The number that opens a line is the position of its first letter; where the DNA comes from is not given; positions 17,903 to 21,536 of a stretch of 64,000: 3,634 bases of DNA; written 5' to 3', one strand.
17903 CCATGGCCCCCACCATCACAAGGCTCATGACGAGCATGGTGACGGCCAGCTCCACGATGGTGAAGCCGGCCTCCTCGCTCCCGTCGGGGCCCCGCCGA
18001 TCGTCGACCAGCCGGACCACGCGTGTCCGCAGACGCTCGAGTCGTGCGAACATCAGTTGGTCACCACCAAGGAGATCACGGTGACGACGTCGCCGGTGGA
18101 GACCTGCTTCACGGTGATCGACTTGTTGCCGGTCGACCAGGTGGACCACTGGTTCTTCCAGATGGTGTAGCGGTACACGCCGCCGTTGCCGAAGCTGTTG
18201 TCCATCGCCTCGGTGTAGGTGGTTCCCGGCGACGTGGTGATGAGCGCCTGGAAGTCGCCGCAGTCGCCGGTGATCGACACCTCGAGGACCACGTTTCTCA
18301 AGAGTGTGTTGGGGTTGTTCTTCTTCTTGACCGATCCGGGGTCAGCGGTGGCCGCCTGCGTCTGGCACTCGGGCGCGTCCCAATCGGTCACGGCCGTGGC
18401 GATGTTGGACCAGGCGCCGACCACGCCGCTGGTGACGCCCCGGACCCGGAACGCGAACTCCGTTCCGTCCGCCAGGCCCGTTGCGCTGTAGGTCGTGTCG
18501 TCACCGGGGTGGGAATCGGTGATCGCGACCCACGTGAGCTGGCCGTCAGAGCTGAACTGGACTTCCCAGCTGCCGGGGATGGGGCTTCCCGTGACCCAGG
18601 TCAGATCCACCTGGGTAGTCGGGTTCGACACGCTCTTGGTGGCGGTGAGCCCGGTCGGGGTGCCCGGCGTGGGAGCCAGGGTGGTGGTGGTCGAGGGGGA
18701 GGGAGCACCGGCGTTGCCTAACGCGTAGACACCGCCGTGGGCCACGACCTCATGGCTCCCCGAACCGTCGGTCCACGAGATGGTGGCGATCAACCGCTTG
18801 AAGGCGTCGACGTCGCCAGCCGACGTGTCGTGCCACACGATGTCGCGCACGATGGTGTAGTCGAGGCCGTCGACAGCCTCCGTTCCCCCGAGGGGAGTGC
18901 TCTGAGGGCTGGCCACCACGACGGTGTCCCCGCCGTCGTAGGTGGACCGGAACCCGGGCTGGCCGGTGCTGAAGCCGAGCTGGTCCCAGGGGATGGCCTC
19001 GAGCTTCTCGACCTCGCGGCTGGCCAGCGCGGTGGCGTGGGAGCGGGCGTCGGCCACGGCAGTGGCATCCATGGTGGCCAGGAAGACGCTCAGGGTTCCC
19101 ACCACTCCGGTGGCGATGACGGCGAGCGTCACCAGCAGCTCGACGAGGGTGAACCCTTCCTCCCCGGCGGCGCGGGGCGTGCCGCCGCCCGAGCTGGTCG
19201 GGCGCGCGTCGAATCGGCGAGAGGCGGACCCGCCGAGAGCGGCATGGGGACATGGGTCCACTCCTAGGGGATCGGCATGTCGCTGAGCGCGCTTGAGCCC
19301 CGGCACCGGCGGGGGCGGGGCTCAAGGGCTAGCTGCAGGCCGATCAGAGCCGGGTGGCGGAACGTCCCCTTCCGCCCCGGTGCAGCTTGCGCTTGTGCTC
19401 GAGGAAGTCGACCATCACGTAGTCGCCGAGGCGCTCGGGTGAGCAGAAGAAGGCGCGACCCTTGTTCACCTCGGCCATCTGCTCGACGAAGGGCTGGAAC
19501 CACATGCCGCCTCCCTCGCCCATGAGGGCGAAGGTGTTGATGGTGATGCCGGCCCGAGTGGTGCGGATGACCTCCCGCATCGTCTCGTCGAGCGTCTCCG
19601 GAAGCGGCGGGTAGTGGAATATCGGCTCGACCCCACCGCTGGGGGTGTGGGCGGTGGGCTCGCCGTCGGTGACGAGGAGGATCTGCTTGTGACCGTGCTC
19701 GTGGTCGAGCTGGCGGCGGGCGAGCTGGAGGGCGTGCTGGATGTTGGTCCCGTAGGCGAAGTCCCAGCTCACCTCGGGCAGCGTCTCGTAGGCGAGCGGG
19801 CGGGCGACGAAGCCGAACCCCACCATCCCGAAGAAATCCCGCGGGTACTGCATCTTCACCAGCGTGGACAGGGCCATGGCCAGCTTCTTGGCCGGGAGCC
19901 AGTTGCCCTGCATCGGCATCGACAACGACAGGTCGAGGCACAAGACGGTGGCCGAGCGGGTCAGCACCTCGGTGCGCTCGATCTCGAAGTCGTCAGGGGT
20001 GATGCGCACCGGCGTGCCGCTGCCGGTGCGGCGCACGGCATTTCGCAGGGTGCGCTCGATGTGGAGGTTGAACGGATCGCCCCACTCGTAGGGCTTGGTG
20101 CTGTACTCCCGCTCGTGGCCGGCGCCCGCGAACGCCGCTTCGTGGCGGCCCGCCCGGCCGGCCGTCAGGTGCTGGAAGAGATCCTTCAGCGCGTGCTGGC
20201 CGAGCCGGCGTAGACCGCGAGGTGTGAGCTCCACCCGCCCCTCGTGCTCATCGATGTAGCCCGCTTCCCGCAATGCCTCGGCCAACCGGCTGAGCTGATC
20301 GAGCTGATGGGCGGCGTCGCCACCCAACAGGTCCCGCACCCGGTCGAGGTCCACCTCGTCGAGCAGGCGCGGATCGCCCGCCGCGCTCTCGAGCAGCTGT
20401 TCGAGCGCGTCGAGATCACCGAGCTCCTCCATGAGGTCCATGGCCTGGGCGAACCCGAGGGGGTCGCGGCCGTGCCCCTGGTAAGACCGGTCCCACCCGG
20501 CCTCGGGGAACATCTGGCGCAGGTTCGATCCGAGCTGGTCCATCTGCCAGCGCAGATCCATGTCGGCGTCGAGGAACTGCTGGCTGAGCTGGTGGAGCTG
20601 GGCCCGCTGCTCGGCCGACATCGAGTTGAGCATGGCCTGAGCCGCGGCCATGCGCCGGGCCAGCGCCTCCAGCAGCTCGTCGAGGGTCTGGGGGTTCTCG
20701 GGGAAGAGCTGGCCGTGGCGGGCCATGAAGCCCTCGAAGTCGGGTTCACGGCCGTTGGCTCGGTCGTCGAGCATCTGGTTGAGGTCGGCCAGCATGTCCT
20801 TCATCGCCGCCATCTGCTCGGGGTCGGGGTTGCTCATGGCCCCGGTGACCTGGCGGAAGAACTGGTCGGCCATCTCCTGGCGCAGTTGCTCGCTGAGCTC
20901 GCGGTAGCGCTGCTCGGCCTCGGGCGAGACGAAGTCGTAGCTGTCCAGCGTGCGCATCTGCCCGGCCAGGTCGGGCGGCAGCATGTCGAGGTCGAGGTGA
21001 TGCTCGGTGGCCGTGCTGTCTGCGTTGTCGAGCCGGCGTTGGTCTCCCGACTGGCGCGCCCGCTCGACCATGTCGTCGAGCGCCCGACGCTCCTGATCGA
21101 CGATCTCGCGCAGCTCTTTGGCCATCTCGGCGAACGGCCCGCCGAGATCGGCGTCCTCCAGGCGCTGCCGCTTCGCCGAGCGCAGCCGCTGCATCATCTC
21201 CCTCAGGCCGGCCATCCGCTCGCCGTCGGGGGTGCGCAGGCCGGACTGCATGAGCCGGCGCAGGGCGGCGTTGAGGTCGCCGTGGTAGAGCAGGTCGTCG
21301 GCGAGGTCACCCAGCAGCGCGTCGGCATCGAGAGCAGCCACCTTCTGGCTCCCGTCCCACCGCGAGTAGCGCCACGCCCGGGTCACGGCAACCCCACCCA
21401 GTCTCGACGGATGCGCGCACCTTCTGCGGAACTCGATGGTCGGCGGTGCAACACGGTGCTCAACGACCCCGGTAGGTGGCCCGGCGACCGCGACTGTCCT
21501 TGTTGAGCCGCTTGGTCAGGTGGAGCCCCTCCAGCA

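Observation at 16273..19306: Orphan, translationally coupled trio of type-IV-pilin-like genes, including a modular FN3-bearing pilin, with no assembly machinery in view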

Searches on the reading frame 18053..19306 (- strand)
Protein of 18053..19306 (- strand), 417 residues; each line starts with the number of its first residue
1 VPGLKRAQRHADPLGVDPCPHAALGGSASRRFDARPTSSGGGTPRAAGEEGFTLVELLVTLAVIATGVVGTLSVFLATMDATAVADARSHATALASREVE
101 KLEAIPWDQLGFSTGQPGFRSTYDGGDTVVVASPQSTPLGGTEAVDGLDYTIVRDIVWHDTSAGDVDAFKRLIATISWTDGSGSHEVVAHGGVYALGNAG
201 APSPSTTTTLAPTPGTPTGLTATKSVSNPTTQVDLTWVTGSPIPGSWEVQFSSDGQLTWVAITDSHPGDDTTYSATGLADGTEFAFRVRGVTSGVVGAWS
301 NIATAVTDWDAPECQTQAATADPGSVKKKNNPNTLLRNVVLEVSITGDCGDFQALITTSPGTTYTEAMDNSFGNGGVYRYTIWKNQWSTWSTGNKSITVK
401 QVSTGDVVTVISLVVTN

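Call 3: search_protein_families(library=pfam, proteins=[window:18053-19306:-], max_evalue=1)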
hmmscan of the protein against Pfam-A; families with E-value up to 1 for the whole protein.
window:18053-19306:- (417 aa): 4 families
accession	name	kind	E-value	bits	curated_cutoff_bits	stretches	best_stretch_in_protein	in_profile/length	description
PF00041.27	fn3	-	4.5e-06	27.2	25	1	216-304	2-82/84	Fibronectin type III domain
PF07963.17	N_methyl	-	0.00052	19.9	21.2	1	50-71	5-26/27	Prokaryotic N-terminal methylation motif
PF16656.11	Pur_ac_phosph_N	-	0.0026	18.7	30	1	225-305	7-91/93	Purple acid Phosphatase, N-terminal domain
PF00695.24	vMSA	-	0.058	12.8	29.1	1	228-335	121-226/447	Major surface antigen from hepadnavirus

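Call 4: search_protein_families(library=ncbifam, proteins=[window:18053-19306:-], max_evalue=1)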
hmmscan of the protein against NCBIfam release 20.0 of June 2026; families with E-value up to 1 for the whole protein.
window:18053-19306:- (417 aa): 9 families
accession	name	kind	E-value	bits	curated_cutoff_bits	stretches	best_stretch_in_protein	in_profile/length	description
TIGR02523.1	type_IV_pilV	equivalog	3e-07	31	52.2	1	50-101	2-53/139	type IV pilus modification protein PilV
TIGR02532.1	IV_pilin_GFxxxE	domain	0.00051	19.8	16.3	1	51-71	3-23/24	prepilin-type N-terminal cleavage/methylation domain-containing protein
TIGR01707.1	gspI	equivalog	0.0037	17.7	44.35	1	51-95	1-45/101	type II secretion system minor pseudopilin GspI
TIGR01711.1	gspJ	equivalog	0.0099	15.7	64.85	1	51-89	2-40/192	type II secretion system minor pseudopilin GspJ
TIGR02599.1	TIGR02599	subfamily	0.037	13.3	256.5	1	51-90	1-40/361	Verru_Chthon cassette protein C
TIGR01708.2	typeII_sec_gspH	equivalog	0.11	12.5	80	1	49-95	1-44/169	type II secretion system minor pseudopilin GspH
NF041002.1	pilin_ComGF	equivalog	0.12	12.6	80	1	49-76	1-27/139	competence type IV pilus minor pilin ComGF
TIGR02598.1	TIGR02598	subfamily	0.16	12.2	51.4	0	51-84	1-34/151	Verru_Chthon cassette protein B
NF006453.0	PRK08808.1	equivalog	0.17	10.9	295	1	50-103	7-56/211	type II secretion system protein J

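Call 8: find_homologous_proteins(query=window:18053-19306:-)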
Query window:18053-19306:- (417 aa): 9 proteins with E <= 0.001 among 8000 candidates.
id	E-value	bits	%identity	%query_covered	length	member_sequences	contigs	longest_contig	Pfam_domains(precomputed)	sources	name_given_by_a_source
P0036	1.3e-272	922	100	100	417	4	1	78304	PF00041.28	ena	-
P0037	9.0e-77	277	41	89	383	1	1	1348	PF07963.18,PF00041.28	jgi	jgi:prepilin-type N-terminal cleavage/methylation domain-containing protein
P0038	8.8e-71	257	42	88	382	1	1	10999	PF00041.28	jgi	jgi:prepilin-type N-terminal cleavage/methylation domain-containing protein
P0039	1.1e-69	254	42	88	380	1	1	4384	PF00041.28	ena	-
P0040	2.2e-51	193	35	89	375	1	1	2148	PF07963.18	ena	-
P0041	1.3e-49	187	36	88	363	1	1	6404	PF00041.28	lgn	-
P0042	2.9e-9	55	40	20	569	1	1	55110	PF25059.2,PF25788.3,PF00041.28,PF16656.12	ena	-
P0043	6.9e-7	47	32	45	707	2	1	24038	PF25059.2,PF00041.28,PF16656.12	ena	-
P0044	7.6e-5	40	40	20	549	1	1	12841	PF01108.24,PF07963.18,PF00041.28,PF16656.12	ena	-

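Call 28: find_homologous_proteins(query=A2, max_evalue=0.00001)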
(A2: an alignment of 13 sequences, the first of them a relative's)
Query A2 (13 sequences) (417 aa, profile of the alignment): 44 proteins with E <= 0.00001 among 8000 candidates.
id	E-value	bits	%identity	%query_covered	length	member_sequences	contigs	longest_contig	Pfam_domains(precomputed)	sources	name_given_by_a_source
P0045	1.1e-161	556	42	90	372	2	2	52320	PF00041.28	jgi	jgi:Tfp pilus assembly protein PilV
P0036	2.1e-150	519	100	100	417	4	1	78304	PF00041.28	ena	-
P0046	2.4e-150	519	39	93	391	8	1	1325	PF07963.18,PF00041.28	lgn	-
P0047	4.3e-139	482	40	88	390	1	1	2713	PF07963.18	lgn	-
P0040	3.2e-137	476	35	89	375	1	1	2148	PF07963.18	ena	-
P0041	1.0e-128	448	36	88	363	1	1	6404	PF00041.28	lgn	-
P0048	1.4e-119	417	36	89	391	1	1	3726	PF00041.28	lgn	-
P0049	4.4e-26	110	38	12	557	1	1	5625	PF16655.13,PF07963.18,PF00041.28,PF16656.12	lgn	-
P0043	2.8e-23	100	32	45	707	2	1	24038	PF25059.2,PF00041.28,PF16656.12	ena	-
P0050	1.6e-19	88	26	63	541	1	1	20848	PF07963.18,PF00041.28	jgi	jgi:prepilin-type N-terminal cleavage/methylation domain-containing protein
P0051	2.1e-16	78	35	12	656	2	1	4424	PF07963.18,PF00041.28,PF16656.12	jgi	-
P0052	2.7e-16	77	56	8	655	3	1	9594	PF07963.18,PF25059.2,PF23376.2,PF09294.17,PF00041.28,PF16656.12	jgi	jgi:prepilin-type N-terminal cleavage/methylation domain-containing protein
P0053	9.0e-13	66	30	18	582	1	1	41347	PF00041.28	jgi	jgi:type II secretory pathway pseudopilin PulG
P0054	3.8e-12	64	35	22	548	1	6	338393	PF07963.18,PF00041.28,PF16656.12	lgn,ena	-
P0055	3.6e-11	61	24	65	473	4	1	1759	PF07963.18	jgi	jgi:prepilin-type N-terminal cleavage/methylation domain-containing protein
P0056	1.3e-10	59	36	25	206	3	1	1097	PF07963.18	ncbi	-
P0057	1.5e-10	59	48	15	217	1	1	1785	PF07963.18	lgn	-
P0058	2.0e-10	58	37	20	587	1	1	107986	PF07963.18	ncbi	ncbi:MAG: prepilin-type N-terminal cleavage/methylation domain-containing protein [Kineosporiaceae b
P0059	2.7e-10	58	44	15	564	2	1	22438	PF07963.18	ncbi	ncbi:MAG: type II secretion system protein [Pseudonocardiales bacterium]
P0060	1.1e-9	56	41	19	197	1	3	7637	PF07963.18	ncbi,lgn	-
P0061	1.5e-9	55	30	17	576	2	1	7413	PF00041.28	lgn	-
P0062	2.2e-9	55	32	17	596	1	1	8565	PF07963.18,PF11974.15,PF13620.13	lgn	-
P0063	5.9e-9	53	34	18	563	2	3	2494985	PF07963.18,PF13620.13,PF17210.10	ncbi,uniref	ncbi:type IV pilus modification PilV family protein [Desulforudis sp. 1088]|uniref:type IV pilus mod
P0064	8.5e-9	53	34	15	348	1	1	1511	PF07963.18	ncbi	-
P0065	1.7e-8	52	28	40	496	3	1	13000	PF07963.18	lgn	-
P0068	9.4e-8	49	37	15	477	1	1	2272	PF07963.18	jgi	jgi:prepilin-type N-terminal cleavage/methylation domain-containing protein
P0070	2.7e-7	48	44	19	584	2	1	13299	PF07963.18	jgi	-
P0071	3.7e-7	47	26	36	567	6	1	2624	PF07963.18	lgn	-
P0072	4.7e-7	47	56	6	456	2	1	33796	PF07963.18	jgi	jgi:prepilin-type N-terminal cleavage/methylation domain-containing protein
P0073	8.9e-7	46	33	16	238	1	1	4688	PF07963.18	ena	-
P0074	9.8e-7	46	36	16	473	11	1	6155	PF07963.18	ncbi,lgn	-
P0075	1.0e-6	46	35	16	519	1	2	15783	PF07963.18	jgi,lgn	jgi:prepilin-type N-terminal cleavage/methylation domain-containing protein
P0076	1.1e-6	46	29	30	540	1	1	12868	PF17789.8,PF07963.18,PF17802.8,PF13620.13,PF24107.2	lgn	-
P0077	1.9e-6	45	30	31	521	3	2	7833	PF07963.18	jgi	jgi:prepilin-type N-terminal cleavage/methylation domain-containing protein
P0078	2.7e-6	45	37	15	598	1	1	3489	PF07963.18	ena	-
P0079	3.1e-6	44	40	14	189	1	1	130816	PF22150.2,PF07963.18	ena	-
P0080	3.4e-6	44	37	15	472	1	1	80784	PF07963.18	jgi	jgi:prepilin-type N-terminal cleavage/methylation domain-containing protein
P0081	3.8e-6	44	29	31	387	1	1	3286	PF07963.18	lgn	-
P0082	3.9e-6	44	39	18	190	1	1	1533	PF22150.2,PF07963.18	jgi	jgi:type IV pilus assembly protein PilV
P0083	5.0e-6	44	35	18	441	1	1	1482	PF07963.18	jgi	jgi:prepilin-type N-terminal cleavage/methylation domain-containing protein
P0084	9.5e-6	43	35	15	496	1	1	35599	PF07963.18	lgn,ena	-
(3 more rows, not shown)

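Call 44: predict_structure(alignment_id=A4)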
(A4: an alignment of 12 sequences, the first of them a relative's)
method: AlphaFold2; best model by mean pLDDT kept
length: 417 residues; sequences in the alignment: 12
mean_pLDDT: 77.8   pTM: 0.36
mean pLDDT of the five models: 77.8, 75.1, 74.7, 71.5, 71.4
residues with pLDDT >= 90: 155; 70-90: 159; 50-70: 35; < 50: 68
segments of 3 or more residues with pLDDT < 50: 1-52, 163-165, 197-209
pLDDT, mean of each block of 10 residues (from residue 1): 33 36 34 37 38 67 74 62 74 85 85 87 82 87 90 88 59 90 84 62 38 84 92 94 89 93 86 92 95 87 91 79 94 92 85 93 92 75 93 94 88 95
secondary structure, 60 per line:
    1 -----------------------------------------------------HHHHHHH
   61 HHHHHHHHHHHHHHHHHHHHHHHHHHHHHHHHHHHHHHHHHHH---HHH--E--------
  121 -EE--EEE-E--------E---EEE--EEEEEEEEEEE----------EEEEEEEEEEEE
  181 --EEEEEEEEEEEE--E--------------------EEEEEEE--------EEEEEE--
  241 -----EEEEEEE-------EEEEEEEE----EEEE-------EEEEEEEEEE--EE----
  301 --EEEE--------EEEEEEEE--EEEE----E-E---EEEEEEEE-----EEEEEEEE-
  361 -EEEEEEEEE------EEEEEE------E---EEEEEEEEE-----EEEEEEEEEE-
elements in order: H54-103 E126-128 E143-145 E148-158 E169-180 E183-194 E218-224 E233-238 E246-252 E260-267 E272-275 E283-292 E303-306 E315-322 E325-328 E339-346 E352-359 E362-370 E377-382 E393-401 E407-416

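Call 47: fold_search(model_id=the predicted structure, library=pdb)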
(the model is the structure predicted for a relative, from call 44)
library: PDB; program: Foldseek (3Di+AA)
matches with E <= 10: 1471; with E <= 0.001: 526
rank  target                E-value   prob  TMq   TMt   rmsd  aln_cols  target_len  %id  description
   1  4yfg_A                6.9e-10  1.00  0.30  0.27  13.2       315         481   15  Crystal structure of PTP delta meA3/meB minus variant Ig1-Fn1 (released 2015-05-06)
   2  6iaa_A                1.3e-09  1.00  0.22  0.12  21.4       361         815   14  hRobo2 ectodomain (released 2019-03-13)
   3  7mrk_D                3.2e-09  1.00  0.22  0.29   9.3       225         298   16  Chicken CNTN4 APP complex (released 2022-01-05)
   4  4yfd_A                3.5e-09  1.00  0.29  0.26  16.9       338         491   14  Crystal structure PTP delta Ig1-Fn2 in complex with IL-1RAcP (released 2015-05-06)
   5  7mrk_B                3.7e-09  1.00  0.22  0.42   9.2       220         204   15  Chicken CNTN4 APP complex (released 2022-01-05)
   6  3l5h_A                4.1e-09  1.00  0.31  0.23  13.1       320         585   14  Crystal structure of the full ectodomain of human gp130: New insights into the molecular assembly of receptor complexe (released 2010-05-19)
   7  8v2b_B                4.5e-09  1.00  0.27  0.21  14.0       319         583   15  Cryo-EM structure of mouse type II OSM receptor complex: model for full extracellular assembly (released 2024-11-20)
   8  5e53_B                9.3e-09  1.00  0.25  0.32   8.1       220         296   14  Crystal structure of chicken CNTN1 FN1-FN3 domains (released 2016-08-31)
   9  2jll                  9.3e-09  1.00  0.25  0.26  13.3       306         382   13  Crystal structure of NCAM2 IgIV-FN3II (released 2009-11-17)
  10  5i99                  9.8e-09  1.00  0.23  0.23  12.9       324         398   15  Crystal structure of mouse CNTN3 Ig5-Fn2 domains (released 2016-08-31)
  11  8d82_A                1.0e-08  1.00  0.27  0.20  13.2       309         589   15  Cryo-EM structure of human IL-6 signaling complex in detergent: model containing full extracellular domains (released 2023-03-29)
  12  7mqy                  1.1e-08  1.00  0.23  0.25   8.7       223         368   15  Zebrafish CNTN4 APLP2 complex (released 2022-01-05)
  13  8v29_B                1.4e-08  1.00  0.27  0.21  14.7       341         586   13  Cryo-EM structure of human type I OSM receptor complex: model for full extracellular assembly (released 2024-11-20)
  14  7ndg_B                1.5e-08  1.00  0.25  0.32  17.1       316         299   12  Cryo-EM structure of the ternary complex between Netrin-1, Neogenin and Repulsive Guidance Molecule B (released 2021-03-31)
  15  7mrs_A                2.0e-08  1.00  0.25  0.32   7.9       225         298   16  Zebrafish CNTN4 APPb complex (released 2022-01-05)
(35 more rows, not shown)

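Call 56: search_solved_structures(query=A2, max_evalue=0.1)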
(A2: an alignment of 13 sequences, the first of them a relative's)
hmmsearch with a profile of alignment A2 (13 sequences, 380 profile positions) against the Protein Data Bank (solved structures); distinct sequences matched with E-value up to 0.1: 126 (the best 60 are shown).
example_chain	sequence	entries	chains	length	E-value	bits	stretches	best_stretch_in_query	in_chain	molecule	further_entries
8q6t_I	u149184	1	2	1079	1.4e-20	76.7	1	121-261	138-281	Titin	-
9ot8_A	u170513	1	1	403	5.4e-12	48.4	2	162-275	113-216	FN3con-9 - FN3con-41 fusion,Galectin-3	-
5fm5_M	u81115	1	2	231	1.7e-11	46.8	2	180-275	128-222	MYOMESIN-1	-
4u3h_A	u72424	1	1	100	1.1e-09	40.8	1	182-265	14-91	FN3con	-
8g4l_bm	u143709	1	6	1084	6.2e-09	38.4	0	181-257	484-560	Titin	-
4yh7_A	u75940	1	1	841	4.5e-08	35.5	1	160-270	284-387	Receptor-type tyrosine-protein phosphatase delta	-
3mpc_A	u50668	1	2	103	6e-08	35.1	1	180-263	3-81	Fn3-like protein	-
9ot9_A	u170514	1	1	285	6.5e-07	31.7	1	162-279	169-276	Galectin-3,FN3con-7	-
1bj8_A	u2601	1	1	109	7.2e-07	31.6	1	180-275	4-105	GP130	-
5j7k_A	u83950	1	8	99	1e-06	31.1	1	182-260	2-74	FN3con-a-lys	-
8upa_B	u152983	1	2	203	1.2e-06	30.9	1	178-276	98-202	Interleukin-6 receptor subunit beta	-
1bqu_A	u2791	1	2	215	1.4e-06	30.6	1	178-276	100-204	PROTEIN (GP130)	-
8v2b_B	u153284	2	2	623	1.5e-06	30.5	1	164-280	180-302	Interleukin-6 receptor subunit beta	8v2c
3l5h_A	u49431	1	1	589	1.6e-06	30.4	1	178-332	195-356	Interleukin-6 receptor subunit beta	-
8dpt_A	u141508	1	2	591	1.7e-06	30.4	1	178-332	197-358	Interleukin-6 receptor subunit beta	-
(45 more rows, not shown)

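Call 85: search_protein_families(library=padloc, proteins=[window:18053-19306:-], max_evalue=0.01)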
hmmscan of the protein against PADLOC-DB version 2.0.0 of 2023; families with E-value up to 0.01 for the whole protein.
window:18053-19306:- (417 aa): 0 families

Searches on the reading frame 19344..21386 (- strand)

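Call 3: search_protein_families(library=pfam, proteins=[window:19344-21386:-], max_evalue=1)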
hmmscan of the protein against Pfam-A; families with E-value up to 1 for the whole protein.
window:19344-21386:- (680 aa): 5 families
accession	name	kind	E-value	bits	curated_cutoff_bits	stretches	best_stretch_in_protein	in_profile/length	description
PF13519.12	VWA_2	-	4e-06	27.9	27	1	480-576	1-107/107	von Willebrand factor type A domain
PF06969.22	HemN_C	-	0.00032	21.1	24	1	339-392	15-65/67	HemN C-terminal domain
PF12867.12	DinB_2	-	0.036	15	24.8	1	200-264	40-98/128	DinB superfamily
PF09821.14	AAA_assoc_C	-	0.14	13.2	27.6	0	357-397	6-46/119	C-terminal AAA-associated domain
PF18799.6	LPD5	-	0.23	12.2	27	1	79-129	81-130/144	Large polyvalent protein-associated domain 5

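Call 4: search_protein_families(library=ncbifam, proteins=[window:19344-21386:-], max_evalue=1)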
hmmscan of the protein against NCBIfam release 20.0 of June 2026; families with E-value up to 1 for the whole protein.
window:19344-21386:- (680 aa): 1 family
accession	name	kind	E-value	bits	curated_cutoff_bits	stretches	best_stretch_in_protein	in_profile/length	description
NF047711.1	PutUtilRegPtrR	equivalog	0.057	12.5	400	1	249-292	235-278/283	putrescine utilization regulator PtrR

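Call 85: search_protein_families(library=padloc, proteins=[window:19344-21386:-], max_evalue=0.01)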
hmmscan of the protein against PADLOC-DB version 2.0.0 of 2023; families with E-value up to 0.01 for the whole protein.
window:19344-21386:- (680 aa): 0 families
